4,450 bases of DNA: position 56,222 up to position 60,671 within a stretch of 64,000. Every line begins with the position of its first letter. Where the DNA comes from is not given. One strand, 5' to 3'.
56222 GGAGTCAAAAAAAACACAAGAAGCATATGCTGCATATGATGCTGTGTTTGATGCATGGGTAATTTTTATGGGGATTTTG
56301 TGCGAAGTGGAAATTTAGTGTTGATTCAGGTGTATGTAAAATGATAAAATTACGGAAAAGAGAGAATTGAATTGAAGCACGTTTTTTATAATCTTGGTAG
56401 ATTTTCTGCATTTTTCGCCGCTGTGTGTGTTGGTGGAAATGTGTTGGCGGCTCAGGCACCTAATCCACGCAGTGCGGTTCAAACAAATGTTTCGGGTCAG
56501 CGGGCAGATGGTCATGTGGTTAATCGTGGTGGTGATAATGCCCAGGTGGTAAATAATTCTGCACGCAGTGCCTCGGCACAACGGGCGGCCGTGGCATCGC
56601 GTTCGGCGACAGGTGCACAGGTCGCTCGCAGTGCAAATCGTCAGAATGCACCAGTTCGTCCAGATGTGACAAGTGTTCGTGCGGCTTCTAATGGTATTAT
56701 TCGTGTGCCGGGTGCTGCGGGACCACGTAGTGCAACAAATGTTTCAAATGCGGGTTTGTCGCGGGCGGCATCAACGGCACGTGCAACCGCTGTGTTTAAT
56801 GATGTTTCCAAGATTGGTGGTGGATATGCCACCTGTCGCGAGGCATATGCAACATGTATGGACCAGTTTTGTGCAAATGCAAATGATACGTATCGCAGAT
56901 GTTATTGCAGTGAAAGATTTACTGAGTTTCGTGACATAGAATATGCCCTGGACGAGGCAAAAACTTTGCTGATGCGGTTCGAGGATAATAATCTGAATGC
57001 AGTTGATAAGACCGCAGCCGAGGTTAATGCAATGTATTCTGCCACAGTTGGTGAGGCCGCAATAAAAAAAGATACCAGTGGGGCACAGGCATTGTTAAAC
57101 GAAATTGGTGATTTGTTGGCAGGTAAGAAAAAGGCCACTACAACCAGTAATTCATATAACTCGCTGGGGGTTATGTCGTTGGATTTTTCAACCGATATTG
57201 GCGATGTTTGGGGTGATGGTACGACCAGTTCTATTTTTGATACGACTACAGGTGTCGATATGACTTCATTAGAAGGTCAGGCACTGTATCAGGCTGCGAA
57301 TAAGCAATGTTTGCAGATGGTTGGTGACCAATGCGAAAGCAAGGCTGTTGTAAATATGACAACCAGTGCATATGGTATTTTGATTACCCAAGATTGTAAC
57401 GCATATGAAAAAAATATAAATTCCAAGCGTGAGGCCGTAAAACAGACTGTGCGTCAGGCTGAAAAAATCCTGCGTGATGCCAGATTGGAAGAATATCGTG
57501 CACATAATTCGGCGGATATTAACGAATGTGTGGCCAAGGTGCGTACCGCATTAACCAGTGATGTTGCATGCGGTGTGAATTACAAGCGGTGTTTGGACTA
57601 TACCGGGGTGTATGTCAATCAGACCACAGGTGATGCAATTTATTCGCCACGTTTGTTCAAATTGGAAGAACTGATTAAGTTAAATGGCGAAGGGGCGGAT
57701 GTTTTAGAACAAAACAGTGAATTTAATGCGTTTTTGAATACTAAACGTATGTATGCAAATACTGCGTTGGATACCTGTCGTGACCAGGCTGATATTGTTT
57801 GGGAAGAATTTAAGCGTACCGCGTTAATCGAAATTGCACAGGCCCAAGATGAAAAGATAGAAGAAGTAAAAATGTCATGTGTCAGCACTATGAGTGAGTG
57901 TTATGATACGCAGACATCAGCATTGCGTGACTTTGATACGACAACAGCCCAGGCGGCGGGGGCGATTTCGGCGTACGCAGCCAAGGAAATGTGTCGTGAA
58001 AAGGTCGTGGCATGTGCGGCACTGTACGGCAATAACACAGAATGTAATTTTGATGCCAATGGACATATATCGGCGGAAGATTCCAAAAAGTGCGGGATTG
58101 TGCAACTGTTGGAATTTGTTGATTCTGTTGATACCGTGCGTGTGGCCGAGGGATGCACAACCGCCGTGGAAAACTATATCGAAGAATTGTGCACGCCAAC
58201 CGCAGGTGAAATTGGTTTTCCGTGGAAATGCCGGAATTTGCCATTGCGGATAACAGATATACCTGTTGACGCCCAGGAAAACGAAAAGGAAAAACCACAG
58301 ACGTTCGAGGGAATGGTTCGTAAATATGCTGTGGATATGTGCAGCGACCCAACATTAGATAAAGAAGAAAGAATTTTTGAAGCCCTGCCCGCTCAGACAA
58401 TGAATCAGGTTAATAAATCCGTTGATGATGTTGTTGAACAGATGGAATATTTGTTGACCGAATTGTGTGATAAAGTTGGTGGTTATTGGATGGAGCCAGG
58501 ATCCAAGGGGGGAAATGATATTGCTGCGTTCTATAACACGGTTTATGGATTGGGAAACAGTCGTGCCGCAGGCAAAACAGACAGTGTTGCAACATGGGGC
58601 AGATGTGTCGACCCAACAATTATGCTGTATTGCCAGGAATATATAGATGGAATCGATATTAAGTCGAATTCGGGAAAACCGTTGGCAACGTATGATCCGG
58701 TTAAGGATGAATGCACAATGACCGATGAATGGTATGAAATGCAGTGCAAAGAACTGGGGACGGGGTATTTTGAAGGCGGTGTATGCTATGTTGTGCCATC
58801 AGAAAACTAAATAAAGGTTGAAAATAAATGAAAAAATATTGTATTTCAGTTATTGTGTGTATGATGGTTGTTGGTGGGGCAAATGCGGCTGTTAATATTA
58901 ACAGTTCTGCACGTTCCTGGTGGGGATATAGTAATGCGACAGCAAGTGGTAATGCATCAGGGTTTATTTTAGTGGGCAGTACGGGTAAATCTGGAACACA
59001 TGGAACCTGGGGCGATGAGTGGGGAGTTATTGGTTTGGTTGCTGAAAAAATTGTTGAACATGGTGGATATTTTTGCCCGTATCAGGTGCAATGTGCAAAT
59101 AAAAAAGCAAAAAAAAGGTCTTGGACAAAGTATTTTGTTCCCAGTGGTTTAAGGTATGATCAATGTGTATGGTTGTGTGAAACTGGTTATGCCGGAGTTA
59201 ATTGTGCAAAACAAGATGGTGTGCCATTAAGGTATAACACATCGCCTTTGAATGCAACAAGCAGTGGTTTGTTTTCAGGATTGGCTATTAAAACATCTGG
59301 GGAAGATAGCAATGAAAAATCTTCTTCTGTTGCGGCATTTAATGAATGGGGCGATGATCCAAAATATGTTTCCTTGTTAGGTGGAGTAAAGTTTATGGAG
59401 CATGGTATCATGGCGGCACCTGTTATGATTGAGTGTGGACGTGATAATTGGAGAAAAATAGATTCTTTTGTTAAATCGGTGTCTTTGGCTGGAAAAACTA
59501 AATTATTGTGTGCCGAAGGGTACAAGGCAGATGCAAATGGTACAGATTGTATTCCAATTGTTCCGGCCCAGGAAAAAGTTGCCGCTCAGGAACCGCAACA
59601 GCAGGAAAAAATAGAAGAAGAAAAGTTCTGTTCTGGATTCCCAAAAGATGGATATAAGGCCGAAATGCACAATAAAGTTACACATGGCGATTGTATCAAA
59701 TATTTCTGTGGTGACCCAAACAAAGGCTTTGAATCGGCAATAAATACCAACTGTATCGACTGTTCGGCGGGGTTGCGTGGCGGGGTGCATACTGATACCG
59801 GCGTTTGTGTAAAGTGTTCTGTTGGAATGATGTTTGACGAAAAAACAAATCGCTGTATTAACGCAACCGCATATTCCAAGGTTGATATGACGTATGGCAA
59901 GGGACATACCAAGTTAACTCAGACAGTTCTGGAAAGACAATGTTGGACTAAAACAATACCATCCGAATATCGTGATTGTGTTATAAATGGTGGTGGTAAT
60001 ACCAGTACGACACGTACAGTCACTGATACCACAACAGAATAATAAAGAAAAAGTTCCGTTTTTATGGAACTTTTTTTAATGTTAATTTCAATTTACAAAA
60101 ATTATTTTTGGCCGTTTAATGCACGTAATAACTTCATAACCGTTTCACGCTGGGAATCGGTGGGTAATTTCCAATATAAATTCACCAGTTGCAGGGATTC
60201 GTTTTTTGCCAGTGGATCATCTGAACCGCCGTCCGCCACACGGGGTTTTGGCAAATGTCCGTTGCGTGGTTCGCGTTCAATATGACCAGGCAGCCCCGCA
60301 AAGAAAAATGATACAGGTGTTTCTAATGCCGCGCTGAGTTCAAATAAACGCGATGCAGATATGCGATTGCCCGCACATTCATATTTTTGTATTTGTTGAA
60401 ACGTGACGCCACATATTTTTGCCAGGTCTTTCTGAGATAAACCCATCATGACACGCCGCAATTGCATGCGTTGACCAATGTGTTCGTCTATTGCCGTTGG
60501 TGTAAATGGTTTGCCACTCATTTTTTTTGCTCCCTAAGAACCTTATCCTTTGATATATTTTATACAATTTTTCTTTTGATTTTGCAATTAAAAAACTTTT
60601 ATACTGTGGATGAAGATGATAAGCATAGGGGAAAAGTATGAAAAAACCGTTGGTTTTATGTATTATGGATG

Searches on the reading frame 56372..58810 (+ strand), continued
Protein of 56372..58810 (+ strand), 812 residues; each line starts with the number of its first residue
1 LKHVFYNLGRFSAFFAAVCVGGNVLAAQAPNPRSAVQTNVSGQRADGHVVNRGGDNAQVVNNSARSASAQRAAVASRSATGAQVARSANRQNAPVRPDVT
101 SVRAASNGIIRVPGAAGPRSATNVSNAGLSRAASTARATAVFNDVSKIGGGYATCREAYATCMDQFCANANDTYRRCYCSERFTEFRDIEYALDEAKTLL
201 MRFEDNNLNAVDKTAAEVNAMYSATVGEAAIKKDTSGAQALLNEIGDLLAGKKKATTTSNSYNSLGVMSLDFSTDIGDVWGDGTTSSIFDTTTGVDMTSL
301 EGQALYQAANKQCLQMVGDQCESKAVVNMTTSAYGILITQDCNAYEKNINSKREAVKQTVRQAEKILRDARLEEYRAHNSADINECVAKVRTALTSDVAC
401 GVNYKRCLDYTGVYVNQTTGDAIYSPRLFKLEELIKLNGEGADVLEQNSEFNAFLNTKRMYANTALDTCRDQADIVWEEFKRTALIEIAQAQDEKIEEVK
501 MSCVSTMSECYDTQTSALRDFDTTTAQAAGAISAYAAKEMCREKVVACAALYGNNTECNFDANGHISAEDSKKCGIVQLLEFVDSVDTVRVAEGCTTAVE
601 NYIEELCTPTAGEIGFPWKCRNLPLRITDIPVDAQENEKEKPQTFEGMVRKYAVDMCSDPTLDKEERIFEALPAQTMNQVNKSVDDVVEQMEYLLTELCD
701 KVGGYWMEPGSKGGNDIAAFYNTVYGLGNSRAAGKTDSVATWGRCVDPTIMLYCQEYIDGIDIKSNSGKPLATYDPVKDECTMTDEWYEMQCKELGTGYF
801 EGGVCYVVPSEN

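Call 60: list_cluster_members(proteins=[P0398, P0386, P0381, P0371, P0319, P0314, P0340, P0391, P0403, P0366])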
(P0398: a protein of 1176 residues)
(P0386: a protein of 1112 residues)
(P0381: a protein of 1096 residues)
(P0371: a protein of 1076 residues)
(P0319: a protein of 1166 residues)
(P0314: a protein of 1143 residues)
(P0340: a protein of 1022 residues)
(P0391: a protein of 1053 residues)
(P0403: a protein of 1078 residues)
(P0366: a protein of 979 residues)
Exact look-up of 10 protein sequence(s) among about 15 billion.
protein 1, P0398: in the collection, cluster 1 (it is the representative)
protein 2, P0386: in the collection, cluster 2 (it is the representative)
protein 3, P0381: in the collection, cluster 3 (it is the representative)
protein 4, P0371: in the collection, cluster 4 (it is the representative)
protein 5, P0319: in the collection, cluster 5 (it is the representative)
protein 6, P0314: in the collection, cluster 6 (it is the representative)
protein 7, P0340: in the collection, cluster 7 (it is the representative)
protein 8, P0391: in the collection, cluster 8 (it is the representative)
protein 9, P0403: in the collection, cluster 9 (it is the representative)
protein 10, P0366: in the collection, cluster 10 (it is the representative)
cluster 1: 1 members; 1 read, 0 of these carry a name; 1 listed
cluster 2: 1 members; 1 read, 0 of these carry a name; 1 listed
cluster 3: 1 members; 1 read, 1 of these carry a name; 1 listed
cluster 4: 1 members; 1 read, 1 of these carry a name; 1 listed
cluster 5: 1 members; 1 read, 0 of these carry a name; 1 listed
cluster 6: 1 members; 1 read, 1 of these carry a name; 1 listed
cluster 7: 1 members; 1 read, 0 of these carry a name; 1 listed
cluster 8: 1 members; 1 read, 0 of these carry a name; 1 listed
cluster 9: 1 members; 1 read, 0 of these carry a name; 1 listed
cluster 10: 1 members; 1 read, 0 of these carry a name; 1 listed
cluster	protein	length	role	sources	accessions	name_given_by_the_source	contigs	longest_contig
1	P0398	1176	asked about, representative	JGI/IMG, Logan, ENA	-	-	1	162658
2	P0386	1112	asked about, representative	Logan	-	-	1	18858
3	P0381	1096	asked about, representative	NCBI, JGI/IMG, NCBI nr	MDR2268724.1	MAG: hypothetical protein LBD94_00895 [Rickettsiales bacterium] | hypothetical protein | hypothetical protein [Rickettsiales bacterium]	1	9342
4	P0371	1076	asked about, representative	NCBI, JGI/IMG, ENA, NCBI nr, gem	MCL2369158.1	MAG: hypothetical protein FWC83_00605 [Alphaproteobacteria bacterium] | hypothetical protein [Alphaproteobacteria bacterium]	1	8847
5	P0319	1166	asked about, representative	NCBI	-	-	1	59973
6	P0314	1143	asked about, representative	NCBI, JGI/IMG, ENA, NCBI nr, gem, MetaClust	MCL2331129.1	MAG: hypothetical protein FWC61_01125 [Proteobacteria bacterium] | hypothetical protein [Pseudomonadota bacterium] | \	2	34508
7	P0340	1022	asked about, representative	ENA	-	-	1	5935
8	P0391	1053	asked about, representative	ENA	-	-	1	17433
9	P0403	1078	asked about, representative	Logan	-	-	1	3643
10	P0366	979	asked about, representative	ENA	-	-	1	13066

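Call 77: search_protein_families(library=phrogs, proteins=[window:56372-58810:+], max_evalue=0.01)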
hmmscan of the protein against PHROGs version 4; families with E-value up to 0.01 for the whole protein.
window:56372-58810:+ (812 aa): 0 families

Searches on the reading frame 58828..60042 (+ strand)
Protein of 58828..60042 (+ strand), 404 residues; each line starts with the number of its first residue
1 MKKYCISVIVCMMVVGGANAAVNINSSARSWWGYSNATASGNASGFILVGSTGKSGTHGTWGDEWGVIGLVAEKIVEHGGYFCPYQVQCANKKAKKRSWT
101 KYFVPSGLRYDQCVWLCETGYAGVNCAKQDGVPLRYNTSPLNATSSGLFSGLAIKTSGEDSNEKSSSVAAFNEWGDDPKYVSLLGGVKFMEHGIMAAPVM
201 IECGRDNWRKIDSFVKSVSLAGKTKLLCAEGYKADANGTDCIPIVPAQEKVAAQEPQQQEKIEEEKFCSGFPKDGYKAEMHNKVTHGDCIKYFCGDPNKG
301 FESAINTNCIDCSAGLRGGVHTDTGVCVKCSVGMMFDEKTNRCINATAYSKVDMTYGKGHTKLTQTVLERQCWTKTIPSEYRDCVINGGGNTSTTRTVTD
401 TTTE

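Call 5: search_protein_families(library=pfam, proteins=[window:58828-60042:+], max_evalue=0.1)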
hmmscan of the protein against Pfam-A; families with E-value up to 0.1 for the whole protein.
window:58828-60042:+ (404 aa): 2 families
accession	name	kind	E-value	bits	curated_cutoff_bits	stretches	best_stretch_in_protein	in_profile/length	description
PF09014.16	Sushi_2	-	0.012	15.9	22.1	1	279-312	25-58/88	Beta-2-glycoprotein-1 fifth domain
PF12662.13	cEGF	-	0.051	13.9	26.6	0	228-244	6-22/24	Complement Clr-like EGF-like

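Call 9: search_protein_families(library=ncbifam, proteins=[window:58828-60042:+], max_evalue=0.1)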
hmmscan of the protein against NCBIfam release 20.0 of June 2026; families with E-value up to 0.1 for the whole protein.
window:58828-60042:+ (404 aa): 0 families

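Call 56: search_solved_structures(query=A5, max_evalue=1)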
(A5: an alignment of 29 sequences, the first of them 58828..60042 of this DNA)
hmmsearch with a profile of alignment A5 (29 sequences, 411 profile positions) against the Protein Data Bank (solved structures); distinct sequences matched with E-value up to 1: 1.
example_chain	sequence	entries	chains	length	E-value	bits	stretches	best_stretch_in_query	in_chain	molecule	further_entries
1a0q_H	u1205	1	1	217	0.32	13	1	99-134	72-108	29G11 FAB (HEAVY CHAIN)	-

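Call 57: search_protein_families(library=pfam, alignment_id=A5, max_evalue=0.01)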
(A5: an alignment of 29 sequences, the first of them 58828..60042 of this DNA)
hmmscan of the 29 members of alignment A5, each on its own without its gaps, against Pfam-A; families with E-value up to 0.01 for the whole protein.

A. member 1, window:58828-60042:+ (404 aa): 0 families

B. families by the number of members that match (of 29 scanned): 0 families

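Call 77: search_protein_families(library=phrogs, proteins=[window:58828-60042:+], max_evalue=0.01)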
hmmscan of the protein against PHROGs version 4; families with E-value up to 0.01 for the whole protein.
window:58828-60042:+ (404 aa): 1 family
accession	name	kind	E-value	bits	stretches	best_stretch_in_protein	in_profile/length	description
phrog_3503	-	head and packaging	0.0024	19.3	0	223-253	31-62/101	head scaffolding protein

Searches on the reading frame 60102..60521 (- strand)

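Call 39: search_protein_families(library=pfam, proteins=[window:60102-60521:-], max_evalue=0.01)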
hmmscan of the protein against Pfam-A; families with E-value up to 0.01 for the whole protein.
window:60102-60521:- (139 aa): 2 families
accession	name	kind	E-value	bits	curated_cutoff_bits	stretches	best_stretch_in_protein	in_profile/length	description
PF01381.28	HTH_3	-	1e-10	41.9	23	1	22-72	4-54/55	Helix-turn-helix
PF13518.12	HTH_28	-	0.0076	16.7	25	0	21-46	6-31/52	Helix-turn-helix domain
